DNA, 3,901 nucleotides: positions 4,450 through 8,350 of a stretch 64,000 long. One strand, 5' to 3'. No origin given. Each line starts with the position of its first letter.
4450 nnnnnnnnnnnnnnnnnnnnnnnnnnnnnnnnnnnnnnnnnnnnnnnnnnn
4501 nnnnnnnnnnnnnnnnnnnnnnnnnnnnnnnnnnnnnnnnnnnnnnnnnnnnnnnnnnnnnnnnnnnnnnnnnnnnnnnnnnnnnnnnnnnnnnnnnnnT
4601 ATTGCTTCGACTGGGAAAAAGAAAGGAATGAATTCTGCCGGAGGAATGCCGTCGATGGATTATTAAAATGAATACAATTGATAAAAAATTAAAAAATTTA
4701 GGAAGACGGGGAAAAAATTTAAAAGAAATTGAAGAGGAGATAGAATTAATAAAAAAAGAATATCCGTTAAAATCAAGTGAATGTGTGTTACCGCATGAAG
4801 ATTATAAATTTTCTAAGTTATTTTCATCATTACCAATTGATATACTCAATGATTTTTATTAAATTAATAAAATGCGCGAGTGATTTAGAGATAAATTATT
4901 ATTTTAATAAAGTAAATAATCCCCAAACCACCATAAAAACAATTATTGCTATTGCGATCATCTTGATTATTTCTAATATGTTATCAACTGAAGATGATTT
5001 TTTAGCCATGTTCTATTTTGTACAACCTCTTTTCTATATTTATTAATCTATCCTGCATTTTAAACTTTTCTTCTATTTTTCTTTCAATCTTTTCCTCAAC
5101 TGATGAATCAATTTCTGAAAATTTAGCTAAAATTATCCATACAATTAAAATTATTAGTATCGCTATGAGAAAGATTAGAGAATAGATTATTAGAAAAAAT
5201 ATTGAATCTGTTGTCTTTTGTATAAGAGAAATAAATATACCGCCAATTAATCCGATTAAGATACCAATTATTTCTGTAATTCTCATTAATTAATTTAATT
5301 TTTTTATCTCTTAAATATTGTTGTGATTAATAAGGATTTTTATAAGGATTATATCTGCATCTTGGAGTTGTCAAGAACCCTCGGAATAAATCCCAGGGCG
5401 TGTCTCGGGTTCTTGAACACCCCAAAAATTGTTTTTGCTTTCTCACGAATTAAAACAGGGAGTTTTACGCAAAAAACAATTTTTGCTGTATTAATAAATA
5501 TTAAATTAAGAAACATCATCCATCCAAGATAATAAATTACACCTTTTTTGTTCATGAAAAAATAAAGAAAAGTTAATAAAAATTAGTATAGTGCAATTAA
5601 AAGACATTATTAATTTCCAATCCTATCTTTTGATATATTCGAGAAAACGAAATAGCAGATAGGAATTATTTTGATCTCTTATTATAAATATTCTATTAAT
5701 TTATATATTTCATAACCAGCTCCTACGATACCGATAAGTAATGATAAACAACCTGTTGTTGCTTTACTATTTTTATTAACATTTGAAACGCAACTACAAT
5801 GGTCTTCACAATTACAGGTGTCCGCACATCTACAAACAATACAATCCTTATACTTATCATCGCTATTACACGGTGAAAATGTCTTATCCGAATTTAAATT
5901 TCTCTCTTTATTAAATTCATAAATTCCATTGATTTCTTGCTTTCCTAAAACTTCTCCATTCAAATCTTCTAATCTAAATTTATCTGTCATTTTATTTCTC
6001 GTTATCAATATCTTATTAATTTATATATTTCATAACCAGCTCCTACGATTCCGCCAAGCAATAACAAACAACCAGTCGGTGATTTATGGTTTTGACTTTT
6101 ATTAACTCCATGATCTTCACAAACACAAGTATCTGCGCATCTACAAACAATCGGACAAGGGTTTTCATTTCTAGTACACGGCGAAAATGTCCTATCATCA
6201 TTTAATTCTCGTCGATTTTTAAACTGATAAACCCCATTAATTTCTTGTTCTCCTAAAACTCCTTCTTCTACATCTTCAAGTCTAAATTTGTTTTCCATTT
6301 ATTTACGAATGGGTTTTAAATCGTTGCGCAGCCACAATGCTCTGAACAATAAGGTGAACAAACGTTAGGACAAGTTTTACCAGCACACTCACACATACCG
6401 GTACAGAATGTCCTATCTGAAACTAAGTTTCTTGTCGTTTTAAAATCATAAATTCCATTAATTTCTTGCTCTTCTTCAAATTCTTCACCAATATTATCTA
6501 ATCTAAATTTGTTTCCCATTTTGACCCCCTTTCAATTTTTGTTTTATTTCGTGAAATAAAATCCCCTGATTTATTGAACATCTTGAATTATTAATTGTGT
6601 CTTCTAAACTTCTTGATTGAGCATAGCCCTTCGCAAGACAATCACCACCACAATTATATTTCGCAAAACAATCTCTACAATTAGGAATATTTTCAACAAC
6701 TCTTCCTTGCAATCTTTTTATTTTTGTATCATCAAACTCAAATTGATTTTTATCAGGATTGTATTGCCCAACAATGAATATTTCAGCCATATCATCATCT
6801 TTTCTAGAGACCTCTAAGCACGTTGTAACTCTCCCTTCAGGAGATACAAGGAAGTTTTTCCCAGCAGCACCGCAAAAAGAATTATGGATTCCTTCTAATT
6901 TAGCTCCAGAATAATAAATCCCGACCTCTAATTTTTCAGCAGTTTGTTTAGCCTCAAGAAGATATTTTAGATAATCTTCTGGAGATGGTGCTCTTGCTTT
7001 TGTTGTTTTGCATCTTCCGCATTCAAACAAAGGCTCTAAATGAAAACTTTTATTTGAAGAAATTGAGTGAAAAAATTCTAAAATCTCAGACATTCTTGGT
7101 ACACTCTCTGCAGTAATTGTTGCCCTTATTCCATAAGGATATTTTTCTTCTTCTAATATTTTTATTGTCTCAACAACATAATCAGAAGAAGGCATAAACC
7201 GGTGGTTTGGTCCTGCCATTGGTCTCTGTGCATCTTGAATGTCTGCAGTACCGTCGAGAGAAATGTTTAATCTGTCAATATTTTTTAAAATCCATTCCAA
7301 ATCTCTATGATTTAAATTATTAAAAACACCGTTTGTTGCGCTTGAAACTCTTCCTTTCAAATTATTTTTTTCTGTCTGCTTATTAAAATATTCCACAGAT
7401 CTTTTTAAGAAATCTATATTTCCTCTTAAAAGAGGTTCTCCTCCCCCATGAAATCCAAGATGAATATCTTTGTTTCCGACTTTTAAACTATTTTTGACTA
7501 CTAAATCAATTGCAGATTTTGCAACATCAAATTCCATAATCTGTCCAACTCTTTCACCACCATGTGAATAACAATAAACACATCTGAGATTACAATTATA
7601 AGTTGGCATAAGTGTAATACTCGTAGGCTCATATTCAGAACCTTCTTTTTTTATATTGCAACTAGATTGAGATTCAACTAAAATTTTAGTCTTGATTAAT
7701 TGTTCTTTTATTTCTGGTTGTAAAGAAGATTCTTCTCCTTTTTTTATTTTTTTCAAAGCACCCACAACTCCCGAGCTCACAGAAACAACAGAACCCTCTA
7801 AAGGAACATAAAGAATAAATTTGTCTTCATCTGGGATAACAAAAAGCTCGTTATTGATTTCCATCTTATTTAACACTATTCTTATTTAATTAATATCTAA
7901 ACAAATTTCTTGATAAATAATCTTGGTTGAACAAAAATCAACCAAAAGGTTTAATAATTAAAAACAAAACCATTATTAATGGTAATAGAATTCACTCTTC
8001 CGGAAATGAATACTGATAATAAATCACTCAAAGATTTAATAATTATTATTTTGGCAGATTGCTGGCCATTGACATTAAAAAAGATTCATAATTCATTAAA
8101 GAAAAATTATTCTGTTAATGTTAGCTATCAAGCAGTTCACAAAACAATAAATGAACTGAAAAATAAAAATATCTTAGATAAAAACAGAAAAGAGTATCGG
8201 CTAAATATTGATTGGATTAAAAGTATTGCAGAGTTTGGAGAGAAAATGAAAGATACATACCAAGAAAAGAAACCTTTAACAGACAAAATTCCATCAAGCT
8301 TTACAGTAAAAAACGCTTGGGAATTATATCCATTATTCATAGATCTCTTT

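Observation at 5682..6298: Two of the three precursors carry a C-terminal hydrophobic tail-anchor-like segment (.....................)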

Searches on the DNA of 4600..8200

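Call 31: search_rna_families(source=window, start=4600, end=8200, threshold=evalue, max_evalue=1)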
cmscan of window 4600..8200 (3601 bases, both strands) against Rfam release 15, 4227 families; matches with E-value up to 1: 3.
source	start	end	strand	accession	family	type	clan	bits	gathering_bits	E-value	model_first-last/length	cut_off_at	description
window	5416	5490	-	RF01913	mir-2778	Gene; miRNA;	-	23.5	86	0.24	1-77/77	no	mir-2778 microRNA precursor family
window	6874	6943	-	RF01394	isrK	Gene; sRNA;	-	21.1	50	0.16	1-77/77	no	isrK Hfq binding RNA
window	6936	6982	+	RF02092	mir-2970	Gene; miRNA;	-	21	72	0.76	15-61/80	no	mir-2970 microRNA precursor family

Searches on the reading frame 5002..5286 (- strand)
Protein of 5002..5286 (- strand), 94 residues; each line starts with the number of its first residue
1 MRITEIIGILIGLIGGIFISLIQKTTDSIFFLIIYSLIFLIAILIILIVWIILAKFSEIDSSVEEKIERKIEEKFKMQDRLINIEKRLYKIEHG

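Call 30: search_protein_families(library=pfam, proteins=[window:5002-5286:-], max_evalue=0.01)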
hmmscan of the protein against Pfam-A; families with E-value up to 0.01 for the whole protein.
window:5002-5286:- (94 aa): 4 families
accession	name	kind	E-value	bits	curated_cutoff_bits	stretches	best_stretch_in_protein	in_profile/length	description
PF09991.14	DUF2232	-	0.00017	21.3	27.8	1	7-77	63-132/290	Predicted membrane protein (DUF2232)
PF00335.26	Tetraspanin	-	0.002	18.2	32.1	1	9-79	58-124/225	Tetraspanin family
PF00654.25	Voltage_CLC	-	0.003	17.2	24.8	1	6-65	168-227/346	Voltage gated chloride channel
PF11368.13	DUF3169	-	0.0068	16.5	31.6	1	6-81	12-100/250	Protein of unknown function (DUF3169)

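Call 78: search_protein_families(library=padloc, proteins=[window:5002-5286:-], max_evalue=0.01)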
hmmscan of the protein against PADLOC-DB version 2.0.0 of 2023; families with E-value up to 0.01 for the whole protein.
window:5002-5286:- (94 aa): 1 family
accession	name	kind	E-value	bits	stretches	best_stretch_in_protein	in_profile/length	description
PDLC01941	CARF8--CARF_TM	-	0.0095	13.5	1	6-76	14-83/248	-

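Call 79: search_protein_families(library=ncbifam, proteins=[window:5002-5286:-], max_evalue=10)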
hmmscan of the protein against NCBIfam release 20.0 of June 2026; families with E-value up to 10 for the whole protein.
window:5002-5286:- (94 aa): 8 families
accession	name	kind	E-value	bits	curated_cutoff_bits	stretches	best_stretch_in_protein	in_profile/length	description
TIGR04402.2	mob_CxxC_CxxC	subfamily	0.003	17.8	70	1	2-70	30-97/180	mobilome CxxCx(11)CxxC protein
NF045996.1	MAG0920_fam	subfamily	0.0039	16.6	43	1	5-86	71-161/232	MAG0920 family protein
TIGR01218.1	Gpos_tandem_5TM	subfamily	0.0048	16.7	35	1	5-78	65-138/208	tandem five-TM protein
NF004412.0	PRK05759.1-3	equivalog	0.027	14.3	156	1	33-83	30-79/185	F0F1 ATP synthase subunit B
NF046000.1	MAG1210_fam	subfamily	0.034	12.8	275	1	5-84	69-155/550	MAG1210 family protein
TIGR01432.1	QOXA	equivalog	0.092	12.1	240.95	1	27-66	27-70/227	cytochrome aa3 quinol oxidase subunit II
NF041023.1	PP0621_fam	subfamily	0.49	10.7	45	1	38-60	4-25/71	PP0621 family protein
TIGR04570.1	mollicut_2TM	hypoth_equivalog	6.8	7.1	50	1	6-53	26-75/87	TIGR04570 family membrane protein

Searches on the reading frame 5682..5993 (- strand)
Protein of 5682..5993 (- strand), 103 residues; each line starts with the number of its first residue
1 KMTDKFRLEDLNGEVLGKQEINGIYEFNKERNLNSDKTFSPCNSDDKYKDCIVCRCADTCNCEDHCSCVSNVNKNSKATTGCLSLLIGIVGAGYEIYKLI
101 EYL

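Call 4: search_protein_families(library=ncbifam, proteins=[window:5682-5993:-], max_evalue=1)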
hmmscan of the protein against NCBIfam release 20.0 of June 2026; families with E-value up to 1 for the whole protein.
window:5682-5993:- (103 aa): 0 families

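Call 5: search_protein_families(library=pfam, proteins=[window:5682-5993:-], max_evalue=1)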
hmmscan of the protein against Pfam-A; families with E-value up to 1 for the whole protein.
window:5682-5993:- (103 aa): 1 family
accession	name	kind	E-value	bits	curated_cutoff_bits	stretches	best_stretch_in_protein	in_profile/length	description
PF02810.21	SEC-C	-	0.031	14.6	20.4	1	41-51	6-16/19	SEC-C motif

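Call 78: search_protein_families(library=padloc, proteins=[window:5682-5990:-], max_evalue=0.01)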
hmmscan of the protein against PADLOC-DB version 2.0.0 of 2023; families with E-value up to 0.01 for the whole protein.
window:5682-5990:- (102 aa): 0 families

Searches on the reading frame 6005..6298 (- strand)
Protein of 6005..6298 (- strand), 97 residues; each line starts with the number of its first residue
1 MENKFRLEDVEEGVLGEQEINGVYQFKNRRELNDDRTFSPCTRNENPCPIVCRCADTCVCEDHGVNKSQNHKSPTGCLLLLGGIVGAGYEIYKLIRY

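Call 4: search_protein_families(library=ncbifam, proteins=[window:6005-6298:-], max_evalue=1)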
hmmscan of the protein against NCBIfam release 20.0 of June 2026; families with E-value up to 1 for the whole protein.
window:6005-6298:- (97 aa): 0 families

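Call 5: search_protein_families(library=pfam, proteins=[window:6005-6298:-], max_evalue=1)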
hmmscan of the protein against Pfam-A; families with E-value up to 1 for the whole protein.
window:6005-6298:- (97 aa): 0 families

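Call 8: find_homologous_proteins(query=window:6005-6298:-, max_evalue=10)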
Query window:6005-6298:- (97 aa): 2 proteins with E <= 10 among 3 candidates.
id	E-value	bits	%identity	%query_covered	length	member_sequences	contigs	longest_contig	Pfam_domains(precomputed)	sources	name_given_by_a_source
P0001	5.9e-62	224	100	100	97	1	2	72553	-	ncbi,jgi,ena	ncbi:MAG: hypothetical protein WC584_00520 [Candidatus Pacearchaeota archaeon]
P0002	1.4e-29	120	62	100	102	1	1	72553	-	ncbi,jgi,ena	ncbi:MAG: hypothetical protein WC584_00515 [Candidatus Pacearchaeota archaeon]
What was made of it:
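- Tried and rejected: The whole-peptide search had already found only 3 word-sharing candidates in 5.8 billion proteins (call 8), so near-identical tails are absent from that collection.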

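Call 49: predict_structure(alignment_id=A5)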
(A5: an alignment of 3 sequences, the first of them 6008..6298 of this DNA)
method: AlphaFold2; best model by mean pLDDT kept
length: 97 residues; sequences in the alignment: 3
mean_pLDDT: 40.4   pTM: 0.11
mean pLDDT of the five models: 40.4, 37.5, 36.7, 33.5, 32.8
residues with pLDDT >= 90: 0; 70-90: 0; 50-70: 1; < 50: 96
segments of 3 or more residues with pLDDT < 50: 1-4, 6-97
pLDDT, mean of each block of 10 residues (from residue 1): 44 43 42 39 41 41 36 35 40 45
secondary structure, 60 per line:
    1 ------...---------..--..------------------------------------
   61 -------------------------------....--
elements in order: H92-95
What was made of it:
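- AlphaFold2 gave no usable model: mean pLDDT 40 (call 49). AlphaFold2 gave no fold (call 49).
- Tried and rejected: AlphaFold2 on B, using an alignment of B, C and A, gave mean pLDDT 40 and was uninformative (call 49).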

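Call 74: find_encoding_contigs(protein=P0001, flank=2500, max_places=4)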
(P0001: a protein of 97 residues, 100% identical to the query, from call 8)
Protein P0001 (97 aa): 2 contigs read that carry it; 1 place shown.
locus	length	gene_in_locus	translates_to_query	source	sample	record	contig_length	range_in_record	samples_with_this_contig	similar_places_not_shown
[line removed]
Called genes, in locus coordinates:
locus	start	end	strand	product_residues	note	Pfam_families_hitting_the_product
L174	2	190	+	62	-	?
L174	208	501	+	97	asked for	-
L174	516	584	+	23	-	?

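Call 78: search_protein_families(library=padloc, proteins=[window:6005-6298:-], max_evalue=0.01)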
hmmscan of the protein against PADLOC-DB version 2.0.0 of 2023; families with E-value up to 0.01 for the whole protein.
window:6005-6298:- (97 aa): 0 families

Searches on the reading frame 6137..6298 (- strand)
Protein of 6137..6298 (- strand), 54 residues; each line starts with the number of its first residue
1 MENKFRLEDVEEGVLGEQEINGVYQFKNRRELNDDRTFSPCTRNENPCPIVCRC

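Call 67: find_homologous_proteins(query=A6, max_evalue=1)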
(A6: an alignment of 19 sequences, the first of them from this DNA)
Query A6 (19 sequences) (54 aa, profile of the alignment): 11 proteins with E <= 1 among 133 candidates.
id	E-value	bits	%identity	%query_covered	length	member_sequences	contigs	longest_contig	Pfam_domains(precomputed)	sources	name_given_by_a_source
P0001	1.3e-14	72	100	100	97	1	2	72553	-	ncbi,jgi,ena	ncbi:MAG: hypothetical protein WC584_00520 [Candidatus Pacearchaeota archaeon]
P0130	1.6e-14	71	35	100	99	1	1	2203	-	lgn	-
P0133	2.4e-14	71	42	70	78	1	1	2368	-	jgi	jgi:hypothetical protein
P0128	2.2e-13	68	40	91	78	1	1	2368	-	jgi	jgi:hypothetical protein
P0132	4.2e-13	67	38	93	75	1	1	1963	-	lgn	-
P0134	6.4e-12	63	38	80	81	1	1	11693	-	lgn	-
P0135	4.4e-11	60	26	69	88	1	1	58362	-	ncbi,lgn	ncbi:MAG: hypothetical protein ACP5OG_05430 [Candidatus Nanoarchaeia archaeon]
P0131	1.2e-10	59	40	85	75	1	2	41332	-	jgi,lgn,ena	-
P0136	1.8e-10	58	-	-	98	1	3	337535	-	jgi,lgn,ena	-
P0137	4.2e-9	54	41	94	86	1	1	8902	-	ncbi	-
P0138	3.4e-8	51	32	93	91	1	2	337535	-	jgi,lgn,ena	-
